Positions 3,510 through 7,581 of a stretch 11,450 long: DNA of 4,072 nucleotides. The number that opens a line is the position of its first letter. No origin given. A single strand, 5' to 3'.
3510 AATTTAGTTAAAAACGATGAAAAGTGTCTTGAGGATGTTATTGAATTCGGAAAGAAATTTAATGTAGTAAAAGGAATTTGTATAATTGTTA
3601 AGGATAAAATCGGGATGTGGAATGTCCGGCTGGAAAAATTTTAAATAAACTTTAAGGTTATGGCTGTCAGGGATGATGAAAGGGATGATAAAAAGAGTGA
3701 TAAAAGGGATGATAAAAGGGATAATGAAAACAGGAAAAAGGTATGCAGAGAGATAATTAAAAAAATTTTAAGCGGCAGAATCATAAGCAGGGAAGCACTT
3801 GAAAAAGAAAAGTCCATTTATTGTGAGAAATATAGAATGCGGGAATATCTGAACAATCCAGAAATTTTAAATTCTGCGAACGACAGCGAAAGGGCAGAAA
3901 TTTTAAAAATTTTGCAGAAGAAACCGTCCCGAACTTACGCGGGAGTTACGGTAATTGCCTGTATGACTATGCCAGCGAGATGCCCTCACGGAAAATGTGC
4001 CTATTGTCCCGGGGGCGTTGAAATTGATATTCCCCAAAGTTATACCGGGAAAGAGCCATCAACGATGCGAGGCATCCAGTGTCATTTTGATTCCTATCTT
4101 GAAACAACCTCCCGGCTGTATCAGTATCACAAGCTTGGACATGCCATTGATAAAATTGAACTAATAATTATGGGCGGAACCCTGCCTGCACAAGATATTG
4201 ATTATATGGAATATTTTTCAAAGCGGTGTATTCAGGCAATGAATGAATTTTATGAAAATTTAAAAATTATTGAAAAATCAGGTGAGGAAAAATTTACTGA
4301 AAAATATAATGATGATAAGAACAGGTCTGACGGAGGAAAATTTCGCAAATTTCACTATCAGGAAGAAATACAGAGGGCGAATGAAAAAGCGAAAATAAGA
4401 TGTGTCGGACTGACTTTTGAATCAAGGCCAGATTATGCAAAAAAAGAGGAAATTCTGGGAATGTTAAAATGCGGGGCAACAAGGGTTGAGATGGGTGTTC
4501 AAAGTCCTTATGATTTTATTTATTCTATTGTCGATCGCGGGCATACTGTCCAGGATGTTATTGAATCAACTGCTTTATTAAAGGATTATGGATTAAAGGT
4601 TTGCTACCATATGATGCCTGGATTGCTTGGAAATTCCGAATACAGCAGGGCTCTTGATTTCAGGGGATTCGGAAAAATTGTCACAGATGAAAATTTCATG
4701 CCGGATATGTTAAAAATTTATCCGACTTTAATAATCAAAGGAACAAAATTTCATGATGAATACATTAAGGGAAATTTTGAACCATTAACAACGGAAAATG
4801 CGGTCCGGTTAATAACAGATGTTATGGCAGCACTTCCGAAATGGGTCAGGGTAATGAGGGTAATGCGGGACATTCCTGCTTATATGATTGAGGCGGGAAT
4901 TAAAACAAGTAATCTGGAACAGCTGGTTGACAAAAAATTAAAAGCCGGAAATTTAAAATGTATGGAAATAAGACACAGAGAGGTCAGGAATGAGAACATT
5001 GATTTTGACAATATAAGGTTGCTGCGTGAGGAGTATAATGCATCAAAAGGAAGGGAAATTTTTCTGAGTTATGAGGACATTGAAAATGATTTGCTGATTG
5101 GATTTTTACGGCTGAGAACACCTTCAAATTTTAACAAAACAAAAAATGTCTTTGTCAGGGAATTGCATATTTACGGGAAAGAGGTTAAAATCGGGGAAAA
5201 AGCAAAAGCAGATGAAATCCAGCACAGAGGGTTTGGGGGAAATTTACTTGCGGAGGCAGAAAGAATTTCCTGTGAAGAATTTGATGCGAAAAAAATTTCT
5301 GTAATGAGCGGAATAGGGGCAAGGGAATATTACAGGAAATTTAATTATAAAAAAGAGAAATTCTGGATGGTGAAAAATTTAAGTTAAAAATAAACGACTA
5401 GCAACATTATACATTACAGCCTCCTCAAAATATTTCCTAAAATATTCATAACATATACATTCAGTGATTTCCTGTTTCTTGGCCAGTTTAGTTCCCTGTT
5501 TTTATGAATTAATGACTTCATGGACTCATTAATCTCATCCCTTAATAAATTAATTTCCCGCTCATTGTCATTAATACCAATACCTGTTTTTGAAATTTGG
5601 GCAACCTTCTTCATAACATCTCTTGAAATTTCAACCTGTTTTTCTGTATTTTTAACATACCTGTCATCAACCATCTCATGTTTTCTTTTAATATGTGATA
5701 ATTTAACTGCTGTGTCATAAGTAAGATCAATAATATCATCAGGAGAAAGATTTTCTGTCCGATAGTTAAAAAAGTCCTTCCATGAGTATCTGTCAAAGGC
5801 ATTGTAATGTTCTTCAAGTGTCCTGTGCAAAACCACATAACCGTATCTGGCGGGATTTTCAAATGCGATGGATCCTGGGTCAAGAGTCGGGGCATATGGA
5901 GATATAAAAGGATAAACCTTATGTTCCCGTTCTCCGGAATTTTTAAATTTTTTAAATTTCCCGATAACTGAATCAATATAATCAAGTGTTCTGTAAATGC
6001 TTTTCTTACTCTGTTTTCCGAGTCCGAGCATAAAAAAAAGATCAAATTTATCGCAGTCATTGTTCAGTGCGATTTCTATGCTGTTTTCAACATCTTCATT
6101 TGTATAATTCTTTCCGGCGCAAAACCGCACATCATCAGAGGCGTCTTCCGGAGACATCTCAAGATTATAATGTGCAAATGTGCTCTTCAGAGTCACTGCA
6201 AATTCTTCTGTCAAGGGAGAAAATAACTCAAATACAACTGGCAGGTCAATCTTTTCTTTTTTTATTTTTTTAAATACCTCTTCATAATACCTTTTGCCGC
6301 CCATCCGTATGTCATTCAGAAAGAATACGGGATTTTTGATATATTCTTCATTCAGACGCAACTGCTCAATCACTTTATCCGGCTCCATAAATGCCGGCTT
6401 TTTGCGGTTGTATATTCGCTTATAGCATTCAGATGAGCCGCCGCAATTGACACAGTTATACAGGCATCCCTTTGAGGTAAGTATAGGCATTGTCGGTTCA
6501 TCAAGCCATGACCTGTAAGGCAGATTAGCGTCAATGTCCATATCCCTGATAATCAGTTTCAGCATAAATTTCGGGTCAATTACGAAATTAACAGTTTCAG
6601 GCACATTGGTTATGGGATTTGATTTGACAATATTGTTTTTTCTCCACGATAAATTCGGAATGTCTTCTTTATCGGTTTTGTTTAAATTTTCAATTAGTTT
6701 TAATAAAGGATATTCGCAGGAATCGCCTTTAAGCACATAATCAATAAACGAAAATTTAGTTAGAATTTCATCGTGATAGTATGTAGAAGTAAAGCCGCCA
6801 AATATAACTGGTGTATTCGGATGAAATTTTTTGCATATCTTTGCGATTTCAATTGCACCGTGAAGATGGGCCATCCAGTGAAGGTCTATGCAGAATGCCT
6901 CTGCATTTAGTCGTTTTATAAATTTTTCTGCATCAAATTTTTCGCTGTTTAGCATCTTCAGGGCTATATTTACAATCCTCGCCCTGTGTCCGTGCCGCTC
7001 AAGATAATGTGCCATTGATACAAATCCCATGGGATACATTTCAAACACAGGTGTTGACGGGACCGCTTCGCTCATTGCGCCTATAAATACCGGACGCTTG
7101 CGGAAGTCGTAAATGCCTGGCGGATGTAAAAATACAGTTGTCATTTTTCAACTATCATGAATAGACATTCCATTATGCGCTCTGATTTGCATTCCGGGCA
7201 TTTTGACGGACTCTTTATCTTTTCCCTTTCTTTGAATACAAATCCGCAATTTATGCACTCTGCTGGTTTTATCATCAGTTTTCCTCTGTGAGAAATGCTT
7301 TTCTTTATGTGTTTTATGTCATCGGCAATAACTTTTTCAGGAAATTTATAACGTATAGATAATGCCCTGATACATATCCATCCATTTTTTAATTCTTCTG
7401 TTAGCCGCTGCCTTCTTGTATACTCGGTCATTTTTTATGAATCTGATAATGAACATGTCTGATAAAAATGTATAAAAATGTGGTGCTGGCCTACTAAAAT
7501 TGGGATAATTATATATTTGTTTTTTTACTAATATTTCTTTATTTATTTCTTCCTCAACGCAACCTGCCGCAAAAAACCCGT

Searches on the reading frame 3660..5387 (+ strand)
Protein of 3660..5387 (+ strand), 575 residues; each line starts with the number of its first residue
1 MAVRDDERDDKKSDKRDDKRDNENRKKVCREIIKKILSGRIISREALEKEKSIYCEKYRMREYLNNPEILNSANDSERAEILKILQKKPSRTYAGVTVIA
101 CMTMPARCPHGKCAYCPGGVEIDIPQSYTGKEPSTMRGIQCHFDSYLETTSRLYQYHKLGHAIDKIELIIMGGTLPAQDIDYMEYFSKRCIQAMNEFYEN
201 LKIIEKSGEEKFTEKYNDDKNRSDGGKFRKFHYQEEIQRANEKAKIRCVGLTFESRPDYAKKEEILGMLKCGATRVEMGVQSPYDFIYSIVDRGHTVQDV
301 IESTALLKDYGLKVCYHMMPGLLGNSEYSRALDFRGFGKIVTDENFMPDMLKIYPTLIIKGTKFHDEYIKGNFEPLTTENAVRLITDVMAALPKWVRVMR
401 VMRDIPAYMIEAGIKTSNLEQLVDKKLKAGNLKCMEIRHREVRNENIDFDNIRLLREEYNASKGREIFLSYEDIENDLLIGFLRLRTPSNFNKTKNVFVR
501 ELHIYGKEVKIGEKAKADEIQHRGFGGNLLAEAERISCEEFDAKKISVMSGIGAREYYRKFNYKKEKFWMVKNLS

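Call 3: search_protein_families(library=pfam, proteins=[window:3660-5387:+], max_evalue=0.01)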
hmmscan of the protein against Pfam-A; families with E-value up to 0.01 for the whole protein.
window:3660-5387:+ (575 aa): 3 families
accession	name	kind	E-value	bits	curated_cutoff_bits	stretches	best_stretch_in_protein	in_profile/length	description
PF16199.10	Radical_SAM_C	-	1.8e-22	79.7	31.9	1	348-428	1-84/85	Radical_SAM C-terminal domain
PF04055.27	Radical_SAM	-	6.2e-14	52.9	29.5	1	107-326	6-155/166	Radical SAM superfamily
PF23613.1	ELP3_N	-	3.5e-11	43.3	27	1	26-92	2-69/70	ELP3 N-terminal domain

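Call 5: search_protein_families(library=ncbifam, proteins=[window:3660-5387:+], max_evalue=1)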
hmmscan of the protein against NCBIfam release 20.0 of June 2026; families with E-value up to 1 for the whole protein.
window:3660-5387:+ (575 aa): 13 families
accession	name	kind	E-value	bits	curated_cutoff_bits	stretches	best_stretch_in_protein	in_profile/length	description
TIGR01211.1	ELP3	subfamily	1.7e-195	650.5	350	1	31-574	1-522/522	tRNA uridine(34) 5-carboxymethylaminomethyl modification radical SAM/GNAT enzyme Elp3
TIGR01212.1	TIGR01212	equivalog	4.9e-19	68.6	180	1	247-408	108-267/302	tRNA modification radical SAM protein MnmL/YtqA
TIGR04013.1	B12_SAM_MJ_1487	hypoth_equivalog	1.3e-05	24.2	251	1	254-335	246-328/382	TIGR04013 family B12-binding domain/radical SAM domain-containing protein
NF006067.1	PRK08208.1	equivalog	3.6e-05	22.9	380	1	242-363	118-234/427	STM4012 family radical SAM protein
TIGR00539.1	hemN_rel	equivalog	8e-05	21.9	205.4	1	249-314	87-152/361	radical SAM family heme chaperone HemW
TIGR03994.1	rSAM_HemZ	equivalog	0.00063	19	321.4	1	251-326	175-252/401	coproporphyrinogen dehydrogenase HemZ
NF004567.0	PRK05904.1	equivalog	0.0046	16.2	355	1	250-313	91-154/353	coproporphyrinogen III oxidase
NF033070.1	rSAM_AprD4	equivalog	0.029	13.3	500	1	249-387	274-413/456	AprD4 family radical SAM diol-dehydratase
TIGR04072.2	rSAM_ladder_B12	equivalog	0.042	12.5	360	1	255-321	264-330/443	lipid biosynthesis B12-binding/radical SAM protein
NF005133.0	PRK06582.1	equivalog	0.047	12.7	597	1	249-382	98-225/390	coproporphyrinogen III oxidase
TIGR04107.1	rSAM_HutW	equivalog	0.056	12.3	400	1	251-335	130-215/419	heme anaerobic degradation radical SAM methyltransferase ChuW/HutW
NF006066.0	PRK08207.2-5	equivalog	0.083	11.5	1117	1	255-392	288-416/518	coproporphyrinogen III oxidase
NF040546.1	rSAM_CUAEP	equivalog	0.24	10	500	1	267-343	268-340/468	CUAEP/CCAEP-tail radical SAM (seleno)protein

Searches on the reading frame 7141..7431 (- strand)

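Call 3: search_protein_families(library=pfam, proteins=[window:7141-7431:-], max_evalue=0.01)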
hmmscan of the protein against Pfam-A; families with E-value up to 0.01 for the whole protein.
window:7141-7431:- (96 aa): 5 families
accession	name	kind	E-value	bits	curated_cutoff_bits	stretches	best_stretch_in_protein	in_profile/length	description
PF23470.1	Zn_ribbon_PF0610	-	4e-11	42.9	26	1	56-94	1-37/39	PF0610 rubredoxin-like zinc beta-ribbon domain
PF21476.4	PF0610-like_N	-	8.5e-07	29.6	33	1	5-52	1-48/50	PF0610-like, N-terminal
PF24455.1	DUF7571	-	0.0021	18.7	27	1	54-87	40-74/89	Family of unknown function (DUF7571)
PF21349.2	RUBY_RBDX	-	0.0027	17.5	26.5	1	59-83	3-24/30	Rubrerythrin, rubredoxin-like domain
PF09723.15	Zn_ribbon_8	-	0.004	17.6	34.4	1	58-84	7-35/41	Zinc ribbon domain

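Call 5: search_protein_families(library=ncbifam, proteins=[window:7141-7431:-], max_evalue=1)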
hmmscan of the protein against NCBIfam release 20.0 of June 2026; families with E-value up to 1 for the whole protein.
window:7141-7431:- (96 aa): 7 families
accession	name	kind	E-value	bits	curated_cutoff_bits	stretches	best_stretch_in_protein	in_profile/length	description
TIGR02605.1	CxxC_CxxC_SSSS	subfamily_domain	0.00065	19.7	31.3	1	58-86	7-40/52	FmdB family zinc ribbon protein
NF045767.1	RuberyRbr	equivalog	0.0077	16.3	200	1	58-85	160-184/194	rubrerythrin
NF011481.0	PRK14890.1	equivalog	0.015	15.3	61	1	53-89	6-41/61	putative Zn-ribbon RNA-binding protein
NF045720.1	rubredox_RCKP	subfamily_domain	0.089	12.4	45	1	59-88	6-32/34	RCKP-type rubredoxin-like domain-containing protein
TIGR04165.1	methano_modCys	hypoth_equivalog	0.11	12.8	60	1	46-68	25-48/50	TIGR04165 family Cys-rich peptide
NF033497.1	rubre_like_arch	subfamily_domain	0.25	11.1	32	1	58-81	2-22/34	rubrerythrin-like domain-containing protein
TIGR02443.1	TIGR02443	equivalog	0.38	10.7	49.45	0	54-71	29-47/59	YheV family putative zinc ribbon protein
